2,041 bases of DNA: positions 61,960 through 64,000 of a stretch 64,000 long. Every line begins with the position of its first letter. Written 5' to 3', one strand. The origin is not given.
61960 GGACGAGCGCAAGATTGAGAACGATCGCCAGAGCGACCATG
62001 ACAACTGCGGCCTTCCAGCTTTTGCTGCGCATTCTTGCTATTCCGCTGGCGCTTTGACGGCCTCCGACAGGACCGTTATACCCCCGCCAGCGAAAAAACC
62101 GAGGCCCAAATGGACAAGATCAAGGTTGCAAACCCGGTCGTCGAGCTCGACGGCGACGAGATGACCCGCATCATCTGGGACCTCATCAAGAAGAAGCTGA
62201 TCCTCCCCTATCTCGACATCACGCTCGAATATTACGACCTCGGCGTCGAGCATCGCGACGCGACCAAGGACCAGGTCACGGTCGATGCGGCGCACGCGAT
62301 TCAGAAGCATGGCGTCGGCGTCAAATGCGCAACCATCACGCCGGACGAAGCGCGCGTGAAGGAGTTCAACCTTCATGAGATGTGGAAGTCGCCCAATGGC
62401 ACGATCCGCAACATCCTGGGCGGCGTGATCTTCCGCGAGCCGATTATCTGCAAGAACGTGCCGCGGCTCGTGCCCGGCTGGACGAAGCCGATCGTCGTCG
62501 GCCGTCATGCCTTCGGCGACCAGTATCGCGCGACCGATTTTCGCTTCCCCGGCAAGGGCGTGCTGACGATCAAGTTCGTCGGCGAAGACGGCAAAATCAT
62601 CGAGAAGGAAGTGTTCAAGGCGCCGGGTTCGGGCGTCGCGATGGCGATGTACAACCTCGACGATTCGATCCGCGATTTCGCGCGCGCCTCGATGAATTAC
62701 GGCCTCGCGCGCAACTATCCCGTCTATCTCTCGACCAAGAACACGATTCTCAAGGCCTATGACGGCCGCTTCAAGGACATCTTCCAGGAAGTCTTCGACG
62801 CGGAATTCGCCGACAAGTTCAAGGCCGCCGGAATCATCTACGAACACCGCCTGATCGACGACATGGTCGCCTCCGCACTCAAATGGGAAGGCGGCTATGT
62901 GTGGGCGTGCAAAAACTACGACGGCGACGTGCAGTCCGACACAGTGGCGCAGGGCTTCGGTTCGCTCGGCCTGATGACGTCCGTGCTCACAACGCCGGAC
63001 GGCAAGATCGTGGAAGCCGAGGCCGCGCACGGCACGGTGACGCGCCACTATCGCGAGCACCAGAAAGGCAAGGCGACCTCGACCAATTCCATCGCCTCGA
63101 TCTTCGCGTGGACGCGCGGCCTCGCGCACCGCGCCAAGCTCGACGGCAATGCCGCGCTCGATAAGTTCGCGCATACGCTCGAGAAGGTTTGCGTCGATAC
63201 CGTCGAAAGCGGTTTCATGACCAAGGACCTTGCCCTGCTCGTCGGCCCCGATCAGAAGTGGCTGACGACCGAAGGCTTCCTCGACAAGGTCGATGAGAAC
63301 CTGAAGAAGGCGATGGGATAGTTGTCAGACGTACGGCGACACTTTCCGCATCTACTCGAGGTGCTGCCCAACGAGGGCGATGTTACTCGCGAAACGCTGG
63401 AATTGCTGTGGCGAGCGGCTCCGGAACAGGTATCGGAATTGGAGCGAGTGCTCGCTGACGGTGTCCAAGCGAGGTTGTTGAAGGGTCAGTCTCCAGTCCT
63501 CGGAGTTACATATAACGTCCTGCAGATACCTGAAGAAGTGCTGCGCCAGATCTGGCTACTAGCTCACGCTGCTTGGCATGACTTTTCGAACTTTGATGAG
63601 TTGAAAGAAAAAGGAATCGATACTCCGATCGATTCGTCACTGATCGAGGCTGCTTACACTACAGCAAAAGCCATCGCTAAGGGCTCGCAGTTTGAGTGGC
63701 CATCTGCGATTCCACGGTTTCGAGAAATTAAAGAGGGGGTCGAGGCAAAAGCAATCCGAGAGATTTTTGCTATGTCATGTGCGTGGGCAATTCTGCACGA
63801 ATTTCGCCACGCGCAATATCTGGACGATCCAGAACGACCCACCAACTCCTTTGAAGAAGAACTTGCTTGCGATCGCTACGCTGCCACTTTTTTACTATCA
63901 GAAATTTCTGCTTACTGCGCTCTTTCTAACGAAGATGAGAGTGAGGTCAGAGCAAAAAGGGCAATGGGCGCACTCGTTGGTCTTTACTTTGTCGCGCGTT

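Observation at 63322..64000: Unannotated Lit-like anti-phage protease immediately after icd, echoing the e14 prophage arrangement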

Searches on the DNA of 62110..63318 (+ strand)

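Call 86: search_rna_families(source=L001, start=9800, end=13200, threshold=evalue, max_evalue=0.1)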
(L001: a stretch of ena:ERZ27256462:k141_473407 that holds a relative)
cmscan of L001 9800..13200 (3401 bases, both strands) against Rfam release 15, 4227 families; matches with E-value up to 0.1: 0.
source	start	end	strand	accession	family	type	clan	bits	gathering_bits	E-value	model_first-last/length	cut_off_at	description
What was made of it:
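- Tried and rejected: Rfam scan of icd to GFA: nothing (call 86).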

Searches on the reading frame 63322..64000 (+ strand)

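Call 5: search_protein_families(library=pfam, proteins=[window:63322-64000:+], max_evalue=10)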
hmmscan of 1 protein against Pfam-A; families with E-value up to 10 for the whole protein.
window:63322-64000:+ (226 aa): 2 families
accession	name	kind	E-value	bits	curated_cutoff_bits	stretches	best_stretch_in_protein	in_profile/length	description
PF10463.15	Peptidase_U49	-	9.1e-07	29.2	23.9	1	114-195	54-138/202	Peptidase U49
PF05872.18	HerA_C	-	0.23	10.5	22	1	10-119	243-352/502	Helicase HerA-like C-terminal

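Call 6: search_protein_families(library=padloc, proteins=[window:63322-64000:+], max_evalue=10)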
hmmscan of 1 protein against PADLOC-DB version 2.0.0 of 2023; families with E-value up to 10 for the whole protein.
window:63322-64000:+ (226 aa): 2 families
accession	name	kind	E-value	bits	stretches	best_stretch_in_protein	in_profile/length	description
PDLC02355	Lit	-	8.3e-12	42.9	1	30-219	16-206/290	Lit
PDLC04334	PDC-M02B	-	0.017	12.2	1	86-133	156-202/345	-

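Call 7: search_protein_families(library=ncbifam, proteins=[window:63322-64000:+], max_evalue=10)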
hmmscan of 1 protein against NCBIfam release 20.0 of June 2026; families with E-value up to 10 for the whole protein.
window:63322-64000:+ (226 aa): 2 families
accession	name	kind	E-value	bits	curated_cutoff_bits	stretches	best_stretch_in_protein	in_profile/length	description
NF007238.0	PRK09672.1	equivalog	1e-16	61.1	274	1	64-223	49-227/309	phage exclusion protein Lit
NF050176.1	MIP-1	equivalog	0.15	12.2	60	1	30-46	10-26/42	microaggregate invasion protein 1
